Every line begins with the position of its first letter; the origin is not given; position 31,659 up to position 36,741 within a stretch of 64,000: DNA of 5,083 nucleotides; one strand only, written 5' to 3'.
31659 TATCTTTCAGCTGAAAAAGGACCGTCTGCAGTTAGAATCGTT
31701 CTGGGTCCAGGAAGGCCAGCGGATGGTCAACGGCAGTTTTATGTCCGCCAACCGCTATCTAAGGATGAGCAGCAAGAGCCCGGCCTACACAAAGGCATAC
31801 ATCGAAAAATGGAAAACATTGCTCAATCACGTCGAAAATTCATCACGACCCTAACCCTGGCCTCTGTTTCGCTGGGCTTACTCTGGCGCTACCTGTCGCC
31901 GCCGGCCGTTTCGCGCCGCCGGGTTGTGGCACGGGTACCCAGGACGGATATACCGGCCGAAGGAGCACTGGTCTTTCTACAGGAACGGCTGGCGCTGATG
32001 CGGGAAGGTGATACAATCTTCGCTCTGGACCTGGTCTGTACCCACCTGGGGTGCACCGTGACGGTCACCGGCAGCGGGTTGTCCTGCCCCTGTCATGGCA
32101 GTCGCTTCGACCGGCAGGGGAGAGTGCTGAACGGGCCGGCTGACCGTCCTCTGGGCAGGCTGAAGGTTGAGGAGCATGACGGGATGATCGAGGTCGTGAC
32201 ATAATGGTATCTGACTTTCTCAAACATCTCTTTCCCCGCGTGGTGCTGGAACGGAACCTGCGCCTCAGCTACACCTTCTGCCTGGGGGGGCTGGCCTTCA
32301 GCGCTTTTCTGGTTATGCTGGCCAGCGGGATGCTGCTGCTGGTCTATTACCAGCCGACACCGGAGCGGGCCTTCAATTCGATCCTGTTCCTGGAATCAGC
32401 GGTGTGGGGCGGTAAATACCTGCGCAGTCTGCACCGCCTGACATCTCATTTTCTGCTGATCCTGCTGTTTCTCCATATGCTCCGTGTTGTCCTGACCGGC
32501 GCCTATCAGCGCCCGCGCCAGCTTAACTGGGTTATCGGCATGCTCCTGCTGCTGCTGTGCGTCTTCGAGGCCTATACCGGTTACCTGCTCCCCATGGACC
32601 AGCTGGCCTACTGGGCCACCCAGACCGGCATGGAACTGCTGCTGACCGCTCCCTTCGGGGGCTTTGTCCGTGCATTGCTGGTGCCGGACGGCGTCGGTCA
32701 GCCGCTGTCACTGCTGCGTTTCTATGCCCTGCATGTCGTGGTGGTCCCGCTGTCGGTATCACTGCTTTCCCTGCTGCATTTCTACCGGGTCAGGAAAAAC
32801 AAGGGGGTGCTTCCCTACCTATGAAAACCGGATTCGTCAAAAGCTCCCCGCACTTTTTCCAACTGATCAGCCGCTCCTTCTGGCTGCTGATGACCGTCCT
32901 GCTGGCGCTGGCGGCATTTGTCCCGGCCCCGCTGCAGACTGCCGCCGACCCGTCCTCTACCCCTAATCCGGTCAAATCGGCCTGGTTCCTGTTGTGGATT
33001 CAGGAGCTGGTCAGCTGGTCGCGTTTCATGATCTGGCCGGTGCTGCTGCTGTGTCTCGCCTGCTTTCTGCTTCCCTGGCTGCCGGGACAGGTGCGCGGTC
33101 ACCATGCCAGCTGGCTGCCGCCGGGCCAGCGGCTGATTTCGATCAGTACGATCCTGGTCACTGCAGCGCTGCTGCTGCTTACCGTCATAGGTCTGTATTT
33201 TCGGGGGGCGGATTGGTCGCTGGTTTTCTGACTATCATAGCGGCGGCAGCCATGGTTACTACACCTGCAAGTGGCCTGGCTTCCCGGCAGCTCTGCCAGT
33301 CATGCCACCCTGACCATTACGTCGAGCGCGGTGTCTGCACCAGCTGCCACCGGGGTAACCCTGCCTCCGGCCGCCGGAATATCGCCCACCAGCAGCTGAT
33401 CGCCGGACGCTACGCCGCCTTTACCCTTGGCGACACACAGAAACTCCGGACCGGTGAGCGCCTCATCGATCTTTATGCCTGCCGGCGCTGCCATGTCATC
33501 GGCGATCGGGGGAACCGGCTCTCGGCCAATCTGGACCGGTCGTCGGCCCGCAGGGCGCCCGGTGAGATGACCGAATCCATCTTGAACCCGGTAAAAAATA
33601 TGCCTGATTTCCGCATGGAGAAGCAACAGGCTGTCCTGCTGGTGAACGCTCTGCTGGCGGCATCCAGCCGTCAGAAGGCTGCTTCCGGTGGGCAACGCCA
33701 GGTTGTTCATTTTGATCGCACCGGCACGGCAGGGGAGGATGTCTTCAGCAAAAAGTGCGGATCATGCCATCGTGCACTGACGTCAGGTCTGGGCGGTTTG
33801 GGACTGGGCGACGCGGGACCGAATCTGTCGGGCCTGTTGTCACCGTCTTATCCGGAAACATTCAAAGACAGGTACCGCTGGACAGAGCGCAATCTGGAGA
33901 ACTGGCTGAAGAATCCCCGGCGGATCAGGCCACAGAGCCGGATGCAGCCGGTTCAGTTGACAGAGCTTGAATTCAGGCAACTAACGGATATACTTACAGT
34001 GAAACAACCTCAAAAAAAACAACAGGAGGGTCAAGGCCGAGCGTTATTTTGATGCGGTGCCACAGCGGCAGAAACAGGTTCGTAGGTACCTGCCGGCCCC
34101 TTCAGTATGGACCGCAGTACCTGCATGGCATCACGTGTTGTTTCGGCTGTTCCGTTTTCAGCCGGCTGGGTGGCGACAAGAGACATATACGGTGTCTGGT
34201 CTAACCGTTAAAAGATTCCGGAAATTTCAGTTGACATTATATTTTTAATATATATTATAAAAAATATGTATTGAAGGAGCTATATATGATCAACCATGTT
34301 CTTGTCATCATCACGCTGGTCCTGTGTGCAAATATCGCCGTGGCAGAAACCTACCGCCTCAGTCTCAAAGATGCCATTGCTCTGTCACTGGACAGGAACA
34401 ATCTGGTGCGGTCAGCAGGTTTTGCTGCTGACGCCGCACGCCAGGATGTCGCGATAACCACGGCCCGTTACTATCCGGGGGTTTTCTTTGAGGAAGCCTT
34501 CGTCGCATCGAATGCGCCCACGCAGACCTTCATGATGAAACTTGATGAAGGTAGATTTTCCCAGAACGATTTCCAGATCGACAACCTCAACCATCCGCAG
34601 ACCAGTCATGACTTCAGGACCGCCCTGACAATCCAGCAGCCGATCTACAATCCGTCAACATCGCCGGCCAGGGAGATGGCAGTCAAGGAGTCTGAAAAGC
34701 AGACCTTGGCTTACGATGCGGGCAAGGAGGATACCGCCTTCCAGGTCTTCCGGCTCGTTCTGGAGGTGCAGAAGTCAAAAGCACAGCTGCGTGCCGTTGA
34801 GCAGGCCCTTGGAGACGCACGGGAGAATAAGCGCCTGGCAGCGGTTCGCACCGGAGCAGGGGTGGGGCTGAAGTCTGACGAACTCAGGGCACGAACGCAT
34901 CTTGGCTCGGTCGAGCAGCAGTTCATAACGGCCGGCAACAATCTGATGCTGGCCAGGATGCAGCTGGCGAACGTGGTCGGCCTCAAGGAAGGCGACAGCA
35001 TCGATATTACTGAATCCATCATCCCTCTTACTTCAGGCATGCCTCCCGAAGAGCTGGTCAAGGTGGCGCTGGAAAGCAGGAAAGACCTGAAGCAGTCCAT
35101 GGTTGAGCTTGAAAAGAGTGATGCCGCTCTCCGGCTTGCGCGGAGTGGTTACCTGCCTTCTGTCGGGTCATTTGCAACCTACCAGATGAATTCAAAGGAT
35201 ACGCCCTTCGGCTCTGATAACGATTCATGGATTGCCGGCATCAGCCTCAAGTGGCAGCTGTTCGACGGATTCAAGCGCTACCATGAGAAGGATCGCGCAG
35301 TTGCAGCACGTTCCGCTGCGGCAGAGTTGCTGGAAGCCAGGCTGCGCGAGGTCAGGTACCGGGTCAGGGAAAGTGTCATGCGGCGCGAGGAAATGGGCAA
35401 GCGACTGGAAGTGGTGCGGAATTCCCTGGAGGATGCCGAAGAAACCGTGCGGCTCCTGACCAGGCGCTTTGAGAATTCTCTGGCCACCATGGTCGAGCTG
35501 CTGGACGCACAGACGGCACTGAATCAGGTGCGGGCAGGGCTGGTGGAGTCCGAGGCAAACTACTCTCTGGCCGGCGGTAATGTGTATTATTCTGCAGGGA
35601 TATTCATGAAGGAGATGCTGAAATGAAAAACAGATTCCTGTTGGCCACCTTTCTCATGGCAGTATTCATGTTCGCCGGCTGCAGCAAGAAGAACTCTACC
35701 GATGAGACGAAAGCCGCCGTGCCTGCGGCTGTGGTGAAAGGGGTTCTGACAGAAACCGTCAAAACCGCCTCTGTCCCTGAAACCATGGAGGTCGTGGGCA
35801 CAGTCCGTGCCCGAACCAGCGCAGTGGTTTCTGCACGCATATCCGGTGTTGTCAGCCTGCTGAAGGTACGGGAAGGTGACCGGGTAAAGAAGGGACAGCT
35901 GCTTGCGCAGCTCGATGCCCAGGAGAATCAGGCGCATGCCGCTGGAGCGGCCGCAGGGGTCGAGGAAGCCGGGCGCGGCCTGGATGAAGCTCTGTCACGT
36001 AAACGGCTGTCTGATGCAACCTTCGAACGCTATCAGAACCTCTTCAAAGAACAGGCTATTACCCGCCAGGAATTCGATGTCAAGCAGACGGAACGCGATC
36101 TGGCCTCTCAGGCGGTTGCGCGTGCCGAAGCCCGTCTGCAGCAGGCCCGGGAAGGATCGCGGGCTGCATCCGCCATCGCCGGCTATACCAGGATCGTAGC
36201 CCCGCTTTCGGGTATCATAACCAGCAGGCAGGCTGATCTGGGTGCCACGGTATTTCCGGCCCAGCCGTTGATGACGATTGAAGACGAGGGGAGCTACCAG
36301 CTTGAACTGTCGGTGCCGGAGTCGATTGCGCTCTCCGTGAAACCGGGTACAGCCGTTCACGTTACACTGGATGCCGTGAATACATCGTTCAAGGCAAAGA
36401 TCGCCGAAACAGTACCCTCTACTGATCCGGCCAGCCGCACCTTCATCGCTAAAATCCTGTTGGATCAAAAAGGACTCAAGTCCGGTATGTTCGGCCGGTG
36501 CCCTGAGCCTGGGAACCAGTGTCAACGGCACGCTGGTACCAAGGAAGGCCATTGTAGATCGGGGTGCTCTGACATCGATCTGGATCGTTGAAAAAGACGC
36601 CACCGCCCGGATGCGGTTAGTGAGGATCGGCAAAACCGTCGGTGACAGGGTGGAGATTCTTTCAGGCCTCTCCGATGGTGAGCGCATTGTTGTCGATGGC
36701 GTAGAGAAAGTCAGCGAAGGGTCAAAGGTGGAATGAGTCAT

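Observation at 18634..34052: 15.5-kb porin / heme-rhodanese / Psr-like molybdoenzyme / Rieske-cyt b6 / multiheme supercluster: candidate undescribed sulfur- or selenium-compound respiratory system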

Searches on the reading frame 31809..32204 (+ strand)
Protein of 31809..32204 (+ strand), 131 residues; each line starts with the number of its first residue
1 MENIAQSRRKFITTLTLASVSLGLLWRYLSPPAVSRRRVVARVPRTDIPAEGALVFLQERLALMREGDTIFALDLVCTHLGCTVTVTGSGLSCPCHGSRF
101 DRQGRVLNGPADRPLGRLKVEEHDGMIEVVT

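Call 5: search_protein_families(library=pfam, proteins=[window:31809-32204:+], max_evalue=0.01)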
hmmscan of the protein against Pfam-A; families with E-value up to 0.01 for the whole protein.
window:31809-32204:+ (131 aa): 1 family
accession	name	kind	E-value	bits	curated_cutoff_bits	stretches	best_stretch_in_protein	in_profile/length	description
PF00355.32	Rieske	-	3.4e-13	49.7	20.3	1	54-115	19-84/88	Rieske [2Fe-2S] domain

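Call 8: search_protein_families(library=ncbifam, proteins=[window:31809-32204:+], max_evalue=0.001)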
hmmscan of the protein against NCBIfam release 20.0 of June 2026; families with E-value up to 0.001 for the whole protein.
window:31809-32204:+ (131 aa): 9 families
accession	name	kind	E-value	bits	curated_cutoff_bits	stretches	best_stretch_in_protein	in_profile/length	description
NF045928.1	Cytb6fFeSPetC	equivalog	6.4e-15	55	250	1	72-125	103-158/179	cytochrome b6-f complex iron-sulfur subunit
NF010001.0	PRK13474.1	subfamily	8.5e-15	54.5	154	1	71-128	101-160/178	cytochrome b6-f complex iron-sulfur subunit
TIGR01416.1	Rieske_proteo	equivalog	2.2e-12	47.3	97.4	1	70-115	109-160/176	ubiquinol-cytochrome c reductase iron-sulfur subunit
NF050121.1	bc1_QcrA_actin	exception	3e-11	43.4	275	1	68-121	238-296/319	cytochrome bc1 complex Rieske iron-sulfur subunit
NF007422.0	PRK09965.1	equivalog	8e-06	25.9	113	1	46-129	10-98/106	bifunctional 3-phenylpropionate/cinnamic acid dioxygenase ferredoxin subunit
NF041683.1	ant_diox_AndAb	equivalog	2.3e-05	24.5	150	1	53-129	18-98/100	anthranilate 1,2-dioxygenase ferredoxin subunit AndAb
NF041174.1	SDX_Thmprot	equivalog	4.5e-05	23.6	170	1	64-111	30-81/109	sulredoxin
TIGR02694.1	arsenite_ox_S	equivalog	9.6e-05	22.3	95.65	1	66-118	48-103/129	arsenate reductase (azurin) small subunit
NF042948.2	3PPDioc_HcaC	equivalog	0.0003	21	150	1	58-129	24-100/105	3-phenylpropionate/cinnamic acid dioxygenase ferredoxin subunit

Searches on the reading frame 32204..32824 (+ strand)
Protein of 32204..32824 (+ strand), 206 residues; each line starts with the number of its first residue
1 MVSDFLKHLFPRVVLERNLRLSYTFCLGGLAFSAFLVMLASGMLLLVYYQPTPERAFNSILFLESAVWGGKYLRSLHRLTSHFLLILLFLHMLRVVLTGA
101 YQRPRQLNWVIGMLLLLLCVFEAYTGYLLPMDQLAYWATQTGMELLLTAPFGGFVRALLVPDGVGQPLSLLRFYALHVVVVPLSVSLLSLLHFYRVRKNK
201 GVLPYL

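Call 5: search_protein_families(library=pfam, proteins=[window:32204-32824:+], max_evalue=0.01)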
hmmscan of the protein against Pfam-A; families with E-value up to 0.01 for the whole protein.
window:32204-32824:+ (206 aa): 4 families
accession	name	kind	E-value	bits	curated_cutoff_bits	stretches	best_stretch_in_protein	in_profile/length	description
PF00033.24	Cytochrome_B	-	2.8e-35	122.3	27.2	1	20-198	9-187/189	Cytochrome b/b6/petB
PF13631.11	Cytochrom_B_N_2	-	3.5e-34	118.6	27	1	83-201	2-121/169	Cytochrome b(N-terminal)/b6/petB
PF14358.11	DUF4405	-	0.0006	20.7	26.7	1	30-92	5-62/66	Domain of unknown function (DUF4405)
PF01292.26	Ni_hydr_CYTB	-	0.0082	16.4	30.1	1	29-108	105-174/179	Prokaryotic cytochrome b561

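Call 8: search_protein_families(library=ncbifam, proteins=[window:32204-32824:+], max_evalue=0.001)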
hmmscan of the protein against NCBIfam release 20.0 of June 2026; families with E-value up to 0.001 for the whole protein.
window:32204-32824:+ (206 aa): 4 families
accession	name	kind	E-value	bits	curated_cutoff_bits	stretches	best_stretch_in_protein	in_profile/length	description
NF040969.1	cytb_ExtP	equivalog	1.5e-67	227.5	290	1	1-202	1-203/205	selenite/tellurite reduction operon b-type cytochrome ExtP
NF002990.0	PRK03735.1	subfamily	1.4e-47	162.3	325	1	4-199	21-217/223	cytochrome b6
NF050120.1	bc1_QcrB_actin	exception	2.5e-24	86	500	1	22-195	23-214/458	cytochrome bc1 complex cytochrome b subunit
NF041076.1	cyt_b_SoxC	equivalog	8e-24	84.4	740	1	25-195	28-194/542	proton pump complex cytochrome B SoxC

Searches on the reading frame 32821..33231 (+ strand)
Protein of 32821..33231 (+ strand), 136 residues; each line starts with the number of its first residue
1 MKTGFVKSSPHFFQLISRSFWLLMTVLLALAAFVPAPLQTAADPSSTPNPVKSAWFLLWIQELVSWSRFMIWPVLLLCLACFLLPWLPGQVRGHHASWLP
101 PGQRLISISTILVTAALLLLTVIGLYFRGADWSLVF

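Call 8: search_protein_families(library=ncbifam, proteins=[window:32821-33231:+], max_evalue=0.001)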
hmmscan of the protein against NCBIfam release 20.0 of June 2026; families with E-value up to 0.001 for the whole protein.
window:32821-33231:+ (136 aa): 1 family
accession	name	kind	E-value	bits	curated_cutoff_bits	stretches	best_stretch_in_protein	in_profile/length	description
NF040970.1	memb_ExtQ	equivalog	3.1e-50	169.9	150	1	5-136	1-132/134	selenite/tellurite reduction operon b-type cytochrome membrane protein ExtQ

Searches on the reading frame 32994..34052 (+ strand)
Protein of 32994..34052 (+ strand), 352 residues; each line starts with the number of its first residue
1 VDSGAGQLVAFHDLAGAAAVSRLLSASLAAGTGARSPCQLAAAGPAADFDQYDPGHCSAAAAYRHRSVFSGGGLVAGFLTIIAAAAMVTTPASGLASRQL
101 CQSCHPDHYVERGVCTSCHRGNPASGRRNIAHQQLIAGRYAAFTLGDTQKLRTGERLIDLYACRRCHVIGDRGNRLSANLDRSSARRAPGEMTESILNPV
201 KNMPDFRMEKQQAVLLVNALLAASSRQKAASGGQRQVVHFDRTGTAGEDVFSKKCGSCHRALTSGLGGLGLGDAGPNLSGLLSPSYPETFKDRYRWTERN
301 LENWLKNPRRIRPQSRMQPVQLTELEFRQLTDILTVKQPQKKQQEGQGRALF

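Call 5: search_protein_families(library=pfam, proteins=[window:32994-34052:+], max_evalue=0.01)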
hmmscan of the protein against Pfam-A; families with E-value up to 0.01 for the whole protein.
window:32994-34052:+ (352 aa): 6 families
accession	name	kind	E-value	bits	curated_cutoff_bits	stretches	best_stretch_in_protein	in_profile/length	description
PF13442.11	Cytochrome_CBB3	-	2e-11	44.5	27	2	151-208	3-53/68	Cytochrome C oxidase, cbb3-type, subunit III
PF00034.26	Cytochrom_C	-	5.3e-09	37.7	21.3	1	246-331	3-83/90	Cytochrome c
PF14537.11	Cytochrom_c3_2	-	4.8e-05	24.2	25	0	94-119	53-78/79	Cytochrome c3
PF22113.1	Mtrc-MtrF_II-IV_dom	-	6.6e-05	22.9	30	1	98-185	6-106/176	Outer membrane cytochrome MtrC/MtrF-like, domains II/IV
PF14522.11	Cytochrome_C7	-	0.0011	19.2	24.8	0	94-120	37-67/67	Cytochrome c7 and related cytochrome c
PF14495.11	Cytochrom_C550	-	0.0095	16.1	27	0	148-184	23-58/136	Cytochrome c-550 domain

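Call 8: search_protein_families(library=ncbifam, proteins=[window:32994-34052:+], max_evalue=0.001)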
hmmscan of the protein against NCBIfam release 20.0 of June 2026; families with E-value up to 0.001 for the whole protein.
window:32994-34052:+ (352 aa): 3 families
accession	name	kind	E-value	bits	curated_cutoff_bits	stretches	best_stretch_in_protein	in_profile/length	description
NF040971.1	cytc_ExtS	equivalog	4.8e-100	334.1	100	1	79-334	7-262/262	selenite/tellurite reduction operon c-type cytochrome lipoprotein ExtS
TIGR02603.1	CxxCH_TIGR02603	domain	8.7e-08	32.2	68.15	0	161-204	12-55/134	putative heme-binding domain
TIGR04485.1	thiosulf_SoxX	equivalog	2e-05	25.2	61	0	255-324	5-61/78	sulfur oxidation c-type cytochrome SoxX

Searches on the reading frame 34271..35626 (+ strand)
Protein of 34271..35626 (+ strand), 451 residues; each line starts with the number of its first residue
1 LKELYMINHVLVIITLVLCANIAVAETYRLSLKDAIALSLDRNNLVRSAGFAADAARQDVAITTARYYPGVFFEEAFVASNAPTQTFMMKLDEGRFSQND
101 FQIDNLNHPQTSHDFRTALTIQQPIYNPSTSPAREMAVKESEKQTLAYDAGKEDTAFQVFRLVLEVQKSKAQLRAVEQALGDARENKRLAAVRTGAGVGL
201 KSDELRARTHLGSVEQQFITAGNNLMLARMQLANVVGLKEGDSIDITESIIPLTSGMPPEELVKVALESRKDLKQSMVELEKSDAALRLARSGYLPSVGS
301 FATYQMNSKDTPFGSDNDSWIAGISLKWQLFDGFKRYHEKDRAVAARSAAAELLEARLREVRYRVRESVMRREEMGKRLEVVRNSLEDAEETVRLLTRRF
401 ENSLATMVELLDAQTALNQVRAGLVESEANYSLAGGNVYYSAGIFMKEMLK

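Call 5: search_protein_families(library=pfam, proteins=[window:34271-35626:+], max_evalue=0.01)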
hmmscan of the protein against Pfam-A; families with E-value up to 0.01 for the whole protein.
window:34271-35626:+ (451 aa): 1 family
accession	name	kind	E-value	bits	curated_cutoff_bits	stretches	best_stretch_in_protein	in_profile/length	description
PF02321.23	OEP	-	3.2e-46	158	22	2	259-434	1-178/187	Outer membrane efflux protein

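Call 8: search_protein_families(library=ncbifam, proteins=[window:34271-35626:+], max_evalue=0.001)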
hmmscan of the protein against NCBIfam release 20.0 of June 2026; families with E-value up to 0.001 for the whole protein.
window:34271-35626:+ (451 aa): 6 families
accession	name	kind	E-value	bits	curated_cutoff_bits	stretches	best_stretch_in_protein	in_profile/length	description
TIGR01844.1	type_I_sec_TolC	subfamily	8.8e-37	127.1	225.15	2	30-307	3-262/414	TolC family outer membrane protein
TIGR01845.1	outer_NodT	subfamily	1.5e-23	83.3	210.05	1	159-429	171-444/460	efflux transporter outer membrane subunit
NF052390.1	efflux_OMP_AbuO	equivalog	1.1e-12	47.4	700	1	24-431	15-419/447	multidrug efflux outer membrane protein AbuO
NF007002.0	PRK09465.1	equivalog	5.1e-11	41.8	495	1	107-443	80-424/460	outer membrane channel protein TolC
NF033143.1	efflux_OM_AdeK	equivalog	2.4e-09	36.4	900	1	253-425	272-441/480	multidrug efflux RND transporter AdeIJK outer membrane channel subunit AdeK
NF033142.1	efflux_OM_AdeC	exception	1.5e-05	23.8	975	1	266-426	280-442/465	multidrug efflux RND transporter AdeABC outer membrane channel subunit AdeC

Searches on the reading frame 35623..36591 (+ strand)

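Call 5: search_protein_families(library=pfam, proteins=[window:35623-36591:+], max_evalue=0.01)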
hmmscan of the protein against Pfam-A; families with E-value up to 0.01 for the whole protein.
window:35623-36591:+ (322 aa): 6 families
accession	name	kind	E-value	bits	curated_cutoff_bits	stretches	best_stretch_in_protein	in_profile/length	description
PF16576.10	HlyD_D23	-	1.9e-22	80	30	1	53-290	4-213/214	Barrel-sandwich domain of CusB or HlyD membrane-fusion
PF13437.12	HlyD_3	-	2.6e-17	63.9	22.2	1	191-283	2-96/106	HlyD family secretion protein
PF13533.13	Biotin_lipoyl_2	-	2.9e-08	33.8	29.8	1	69-98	3-32/32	Biotin-lipoyl like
PF05896.17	NQRA_N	-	0.00016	22.3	25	1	56-119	18-81/94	NqrA N-terminal barrel-sandwich hybrid domain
PF00364.28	Biotin_lipoyl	-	0.00021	21.5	22.1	1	66-97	42-73/73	Biotin-requiring enzyme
PF12700.13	HlyD_2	-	0.0028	16.9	25.1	1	39-106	38-103/416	HlyD family secretion protein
